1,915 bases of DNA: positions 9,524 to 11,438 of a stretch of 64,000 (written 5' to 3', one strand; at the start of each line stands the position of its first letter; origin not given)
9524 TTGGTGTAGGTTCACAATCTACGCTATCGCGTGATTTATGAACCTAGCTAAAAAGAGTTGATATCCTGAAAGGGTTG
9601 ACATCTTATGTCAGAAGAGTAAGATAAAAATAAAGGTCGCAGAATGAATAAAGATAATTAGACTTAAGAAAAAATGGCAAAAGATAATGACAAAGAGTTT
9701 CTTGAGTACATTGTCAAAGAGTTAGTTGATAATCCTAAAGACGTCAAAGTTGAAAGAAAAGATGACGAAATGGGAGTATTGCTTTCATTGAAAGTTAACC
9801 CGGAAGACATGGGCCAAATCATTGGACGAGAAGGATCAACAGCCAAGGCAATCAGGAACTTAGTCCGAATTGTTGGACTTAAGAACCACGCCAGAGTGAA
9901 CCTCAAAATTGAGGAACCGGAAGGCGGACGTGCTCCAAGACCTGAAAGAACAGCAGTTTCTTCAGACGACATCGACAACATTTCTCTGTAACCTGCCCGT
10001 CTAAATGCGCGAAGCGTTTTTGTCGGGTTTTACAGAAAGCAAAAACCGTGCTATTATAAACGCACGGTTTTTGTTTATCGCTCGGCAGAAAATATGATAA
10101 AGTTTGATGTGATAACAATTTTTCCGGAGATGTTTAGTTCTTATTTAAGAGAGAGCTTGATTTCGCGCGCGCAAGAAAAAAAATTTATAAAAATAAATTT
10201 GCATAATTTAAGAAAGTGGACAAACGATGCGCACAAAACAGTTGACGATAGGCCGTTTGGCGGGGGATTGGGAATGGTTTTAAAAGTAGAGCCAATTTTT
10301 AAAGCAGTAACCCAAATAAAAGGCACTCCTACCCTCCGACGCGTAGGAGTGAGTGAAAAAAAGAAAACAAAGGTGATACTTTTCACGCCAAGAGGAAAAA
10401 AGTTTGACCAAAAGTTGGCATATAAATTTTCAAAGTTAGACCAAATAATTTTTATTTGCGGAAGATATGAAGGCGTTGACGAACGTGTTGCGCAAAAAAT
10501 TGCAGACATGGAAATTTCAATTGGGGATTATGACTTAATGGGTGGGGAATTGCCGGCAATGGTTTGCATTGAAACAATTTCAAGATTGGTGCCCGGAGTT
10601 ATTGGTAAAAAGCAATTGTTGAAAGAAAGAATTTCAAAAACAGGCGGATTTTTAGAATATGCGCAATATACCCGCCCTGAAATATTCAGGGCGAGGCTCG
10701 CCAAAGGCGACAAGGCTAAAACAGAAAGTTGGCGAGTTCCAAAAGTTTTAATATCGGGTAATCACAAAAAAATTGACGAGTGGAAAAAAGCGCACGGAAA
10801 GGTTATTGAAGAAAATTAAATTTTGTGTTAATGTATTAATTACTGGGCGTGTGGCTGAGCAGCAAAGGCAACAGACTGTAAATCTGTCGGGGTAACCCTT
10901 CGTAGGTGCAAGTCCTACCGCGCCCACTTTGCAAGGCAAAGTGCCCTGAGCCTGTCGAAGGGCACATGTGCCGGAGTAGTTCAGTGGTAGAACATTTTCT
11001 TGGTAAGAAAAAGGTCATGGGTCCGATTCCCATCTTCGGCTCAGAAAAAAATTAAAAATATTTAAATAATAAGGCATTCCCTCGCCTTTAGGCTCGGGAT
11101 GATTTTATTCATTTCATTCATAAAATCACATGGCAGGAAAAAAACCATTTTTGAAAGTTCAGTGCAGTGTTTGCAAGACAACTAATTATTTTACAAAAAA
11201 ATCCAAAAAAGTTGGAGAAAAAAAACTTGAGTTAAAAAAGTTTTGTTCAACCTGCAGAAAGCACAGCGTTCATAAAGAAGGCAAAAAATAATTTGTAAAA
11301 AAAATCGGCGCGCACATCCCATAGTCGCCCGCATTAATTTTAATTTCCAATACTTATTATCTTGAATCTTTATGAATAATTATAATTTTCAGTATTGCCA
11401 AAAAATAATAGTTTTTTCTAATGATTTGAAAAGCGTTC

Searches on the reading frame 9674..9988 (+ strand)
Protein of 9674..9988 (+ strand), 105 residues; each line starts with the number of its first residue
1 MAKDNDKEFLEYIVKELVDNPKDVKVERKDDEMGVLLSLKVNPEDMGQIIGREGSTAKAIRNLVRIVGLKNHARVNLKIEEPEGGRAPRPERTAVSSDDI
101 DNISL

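Call 18: search_protein_families(library=pfam, proteins=[window:9674-9988:+], max_evalue=0.001)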
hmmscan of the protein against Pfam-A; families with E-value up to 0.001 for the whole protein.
window:9674-9988:+ (105 aa): 1 family
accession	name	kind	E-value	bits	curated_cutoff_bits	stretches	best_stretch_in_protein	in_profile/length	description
PF13083.13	KH_KhpA-B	-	4.5e-22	78.2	32.1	1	7-79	1-73/73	KhpA/KhpB, KH domain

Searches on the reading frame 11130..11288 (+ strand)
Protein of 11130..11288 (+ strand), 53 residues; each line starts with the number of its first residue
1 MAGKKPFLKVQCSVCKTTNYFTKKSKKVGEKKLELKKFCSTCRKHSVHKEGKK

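Call 5: search_protein_families(library=pfam, proteins=[window:11130-11288:+], max_evalue=0.01)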
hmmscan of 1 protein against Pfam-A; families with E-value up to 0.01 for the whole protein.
window:11130-11288:+ (53 aa): 1 family
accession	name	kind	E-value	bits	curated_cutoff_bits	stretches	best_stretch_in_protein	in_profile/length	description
PF00471.26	Ribosomal_L33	-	7.7e-15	55.4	25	1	9-52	4-47/47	Ribosomal protein L33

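Call 6: search_protein_families(library=ncbifam, proteins=[window:11130-11288:+], max_evalue=0.01)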
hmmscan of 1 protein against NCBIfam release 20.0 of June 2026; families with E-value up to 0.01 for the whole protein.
window:11130-11288:+ (53 aa): 3 families
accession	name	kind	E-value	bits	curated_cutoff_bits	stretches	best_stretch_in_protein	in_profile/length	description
NF001764.0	PRK00504.1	subfamily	1.5e-16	60.4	40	1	8-52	6-50/50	50S ribosomal protein L33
TIGR01023.1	rpmG_bact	equivalog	5e-15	55.6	23.95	1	3-52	5-54/56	50S ribosomal protein L33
NF001860.2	PRK00595.1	subfamily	1.4e-11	44.4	50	1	9-52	6-49/49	50S ribosomal protein L33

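Call 7: find_encoding_contigs(protein=window:11130-11288:+, flank=3000, max_places=8)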
Protein window:11130-11288:+ (53 aa): no gene with exactly this product is on record in the collection.

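Call 8: find_homologous_proteins(query=window:11130-11288:+, max_evalue=0.00001)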
Query window:11130-11288:+ (53 aa): 50 proteins with E <= 0.00001 among 50 candidates.
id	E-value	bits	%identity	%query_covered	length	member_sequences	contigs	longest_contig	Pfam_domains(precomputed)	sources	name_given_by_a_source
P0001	3.7e-26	106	100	100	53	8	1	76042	PF00471.27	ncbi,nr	ncbi:MAG: 50S ribosomal protein L33 [Candidatus Staskawiczbacteria bacterium]|nr:50S ribosomal prote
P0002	7.2e-24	99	91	100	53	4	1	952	PF00471.27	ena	-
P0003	5.2e-22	93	87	100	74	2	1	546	PF00471.27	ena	-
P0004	7.2e-21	90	81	100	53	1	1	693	PF00471.27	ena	-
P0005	1.7e-20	89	81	100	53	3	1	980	PF00471.27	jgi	jgi:large subunit ribosomal protein L33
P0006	4.7e-20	87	83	100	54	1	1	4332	PF00471.27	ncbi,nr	ncbi:MAG: 50S ribosomal protein L33 [Candidatus Nealsonbacteria bacterium]|nr:50S ribosomal protein 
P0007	1.8e-19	86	85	100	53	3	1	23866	PF00471.27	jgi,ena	-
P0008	2.4e-19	85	81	100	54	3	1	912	PF00471.27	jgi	jgi:large subunit ribosomal protein L33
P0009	2.8e-19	85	81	100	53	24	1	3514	PF00471.27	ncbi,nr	ncbi:MAG: 50S ribosomal protein L33 [Candidatus Staskawiczbacteria bacterium]|nr:50S ribosomal prote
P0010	3.2e-19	85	81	100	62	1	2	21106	PF00471.27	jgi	jgi:large subunit ribosomal protein L33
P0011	3.3e-19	85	79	100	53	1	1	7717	PF00471.27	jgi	-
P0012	3.5e-19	85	79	100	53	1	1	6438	PF00471.27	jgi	jgi:large subunit ribosomal protein L33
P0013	3.7e-19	85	79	100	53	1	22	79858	PF00471.27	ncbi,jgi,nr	ncbi:MAG: 50S ribosomal protein L33 [Candidatus Staskawiczbacteria bacterium RIFOXYC1_FULL_37_43]|nr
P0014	5.1e-19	84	77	100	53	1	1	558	PF00471.27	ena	-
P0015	6.1e-19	84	79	100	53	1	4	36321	PF00471.27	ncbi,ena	-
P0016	6.4e-19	84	83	100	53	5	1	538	PF00471.27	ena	-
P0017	8.8e-19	83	77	100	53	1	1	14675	PF00471.27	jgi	jgi:large subunit ribosomal protein L33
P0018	1.3e-18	83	75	100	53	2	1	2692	PF00471.27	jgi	jgi:large subunit ribosomal protein L33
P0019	1.4e-18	83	75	100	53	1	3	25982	PF00471.27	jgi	-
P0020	1.9e-18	82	77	100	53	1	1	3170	PF00471.27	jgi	jgi:large subunit ribosomal protein L33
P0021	2.5e-18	82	77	100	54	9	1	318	PF00471.27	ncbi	-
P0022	2.6e-18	82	81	100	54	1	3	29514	PF00471.27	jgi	-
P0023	2.6e-18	82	75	100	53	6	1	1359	PF00471.27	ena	-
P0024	6.9e-18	81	77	100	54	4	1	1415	PF00471.27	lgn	-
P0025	9.7e-18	80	77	100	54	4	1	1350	PF00471.27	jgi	-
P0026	1.0e-17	80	72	100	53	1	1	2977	PF00471.27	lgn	-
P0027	1.2e-17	80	75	100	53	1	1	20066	PF00471.27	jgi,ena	-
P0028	1.7e-17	79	77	100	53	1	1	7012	PF00471.27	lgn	-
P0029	1.8e-17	79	77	100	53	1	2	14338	PF00471.27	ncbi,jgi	ncbi:MAG: 50S ribosomal protein L33 [Candidatus Staskawiczbacteria bacterium]|jgi:large subunit ribo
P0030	2.9e-17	79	75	100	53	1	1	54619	PF00471.27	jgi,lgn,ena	-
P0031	2.9e-17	79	75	100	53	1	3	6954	PF00471.27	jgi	jgi:large subunit ribosomal protein L33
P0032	3.3e-17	79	72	100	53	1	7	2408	PF00471.27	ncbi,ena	-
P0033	3.5e-17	78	74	100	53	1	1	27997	PF00471.27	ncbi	ncbi:MAG: 50S ribosomal protein L33 [Patescibacteria group bacterium]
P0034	4.0e-17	78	75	100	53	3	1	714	PF00471.27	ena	-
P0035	5.4e-17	78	74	100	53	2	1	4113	PF00471.27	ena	-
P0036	1.2e-16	77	72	100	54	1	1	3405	PF00471.27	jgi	jgi:large subunit ribosomal protein L33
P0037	1.7e-16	76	72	100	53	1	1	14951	PF00471.27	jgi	-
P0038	3.2e-16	75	72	100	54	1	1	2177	PF00471.27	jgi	jgi:large subunit ribosomal protein L33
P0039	3.3e-16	75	72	100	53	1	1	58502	PF00471.27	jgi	-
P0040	4.3e-16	75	76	100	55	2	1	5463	PF00471.27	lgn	-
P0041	5.5e-16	75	70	100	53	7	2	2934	PF00471.27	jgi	-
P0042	7.7e-16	74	72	100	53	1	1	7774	PF00471.27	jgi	-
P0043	1.3e-15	74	74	100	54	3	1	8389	PF00471.27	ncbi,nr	ncbi:MAG: 50S ribosomal protein L33 [Candidatus Staskawiczbacteria bacterium]|nr:50S ribosomal prote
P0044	1.4e-15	74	72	100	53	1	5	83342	PF00471.27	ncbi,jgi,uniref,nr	ncbi:MAG: 50S ribosomal protein L33 [Candidatus Staskawiczbacteria bacterium RIFOXYD2_FULL_37_9]|uni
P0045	2.5e-15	73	70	100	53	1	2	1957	PF00471.27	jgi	-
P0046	3.6e-15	72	72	100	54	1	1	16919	PF00471.27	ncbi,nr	ncbi:MAG: 50S ribosomal protein L33 [Candidatus Staskawiczbacteria bacterium]|nr:50S ribosomal prote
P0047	8.1e-15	71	70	100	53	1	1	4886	PF00471.27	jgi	jgi:large subunit ribosomal protein L33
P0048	4.3e-14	69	72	100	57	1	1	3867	PF00471.27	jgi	jgi:large subunit ribosomal protein L33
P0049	2.2e-13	67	65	98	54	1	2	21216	PF00471.27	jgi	-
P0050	2.7e-10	57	64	83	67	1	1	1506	PF00471.27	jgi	-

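Call 10: find_encoding_contigs(protein=P0001, flank=3000, max_places=6)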
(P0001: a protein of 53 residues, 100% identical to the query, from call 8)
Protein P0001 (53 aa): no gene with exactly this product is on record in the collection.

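Call 11: find_related_loci(query=A1, collection=genome_contigs, flank=1500)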
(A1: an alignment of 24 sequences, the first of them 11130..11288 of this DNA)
Query A1 (53 aa) in genome_contigs; peptide patterns used: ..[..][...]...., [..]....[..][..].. (x = any residue, [..] = any of these).
299 stretches matched a pattern; 167 encode a relative of the query (tblastn E <= 1e-3); the best 80 are kept; 80 distinct loci.
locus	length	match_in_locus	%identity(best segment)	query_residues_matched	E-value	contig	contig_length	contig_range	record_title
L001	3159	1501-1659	79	1-53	2e-24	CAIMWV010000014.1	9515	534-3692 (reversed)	MAG: Candidatus Staskawiczbacteria bacterium isolate AlinenSediments_bin-0833 genome assembly, contig: bin-0833:14/35, w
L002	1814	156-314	81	1-53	3e-24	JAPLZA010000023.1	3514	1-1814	MAG: Candidatus Staskawiczbacteria bacterium isolate LacPavin_0419_WC70L_MAG_36_7 LacPavin_0419_WC70L_scaffold_507703, w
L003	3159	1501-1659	75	1-53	5e-24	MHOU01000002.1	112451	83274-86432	MAG: Candidatus Staskawiczbacteria bacterium RIFCSPHIGHO2_02_FULL_43_16 rifcsphigho2_02_scaffold_1422, whole genome shot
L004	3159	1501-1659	79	1-53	7e-24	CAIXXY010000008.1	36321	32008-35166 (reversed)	Candidatus Staskawiczbacteria bacterium isolate AlinenSediments_bin-5022 genome assembly, contig: bin-5022:08/66, whole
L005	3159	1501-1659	75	1-53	1e-23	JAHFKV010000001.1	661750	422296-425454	MAG: Candidatus Staskawiczbacteria bacterium isolate nzgw418 NODE_3_length_661751_cov_10.822417, whole genome shotgun se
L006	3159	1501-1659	77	1-53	9e-23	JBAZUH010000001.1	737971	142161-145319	MAG: Candidatus Staskawiczbacteria bacterium isolate SO_2017_GW1_222 NODE_53_length_737971_cov_21.817232_OW334_2017, who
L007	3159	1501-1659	72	1-53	1e-22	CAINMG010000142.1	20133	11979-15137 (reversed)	MAG: Candidatus Staskawiczbacteria bacterium isolate Loclat_bin-05836 genome assembly, contig: bin-05836:142/159, whole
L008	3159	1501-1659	72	1-53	3e-22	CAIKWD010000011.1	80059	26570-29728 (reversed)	Candidatus Staskawiczbacteria bacterium isolate MJ-time_bin-8344 genome assembly, contig: bin-8344:11/31, whole genome s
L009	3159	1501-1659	79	1-53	3e-22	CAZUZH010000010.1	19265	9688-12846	MAG TPA_asm: uncultured Candidatus Saccharibacteria bacterium isolate binchicken_co34_474 genome assembly, contig: NODE_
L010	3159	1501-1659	74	1-53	8e-22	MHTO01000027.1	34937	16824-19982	MAG: Candidatus Wildermuthbacteria bacterium GWA2_46_15 gwa2_scaffold_7447, whole genome shotgun sequence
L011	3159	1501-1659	70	1-53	2e-21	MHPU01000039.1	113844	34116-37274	MAG: Candidatus Staskawiczbacteria bacterium RIFOXYD1_FULL_32_13 rifoxyd1_full_scaffold_71, whole genome shotgun sequenc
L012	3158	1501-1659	70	1-53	2e-21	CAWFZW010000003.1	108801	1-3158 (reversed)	MAG: Candidatus Nealsonbacteria bacterium isolate MFD04408.bin.2.132 genome assembly, contig: contig_51656, whole genome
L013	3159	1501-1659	70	1-53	2e-21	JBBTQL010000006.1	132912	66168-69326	MAG: Patescibacteria group bacterium isolate H43-bin081_1 H43_bin081_1_000000000006, whole genome shotgun sequence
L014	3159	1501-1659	72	1-53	3e-21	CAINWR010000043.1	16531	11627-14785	MAG: Candidatus Staskawiczbacteria bacterium isolate LaPlata-a_bin-0908 genome assembly, contig: bin-0908:43/77, whole g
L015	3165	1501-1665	75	1-53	3e-21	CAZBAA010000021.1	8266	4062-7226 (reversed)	MAG TPA_asm: uncultured Candidatus Saccharibacteria bacterium isolate SRP269290_co3_478 genome assembly, contig: NODE_11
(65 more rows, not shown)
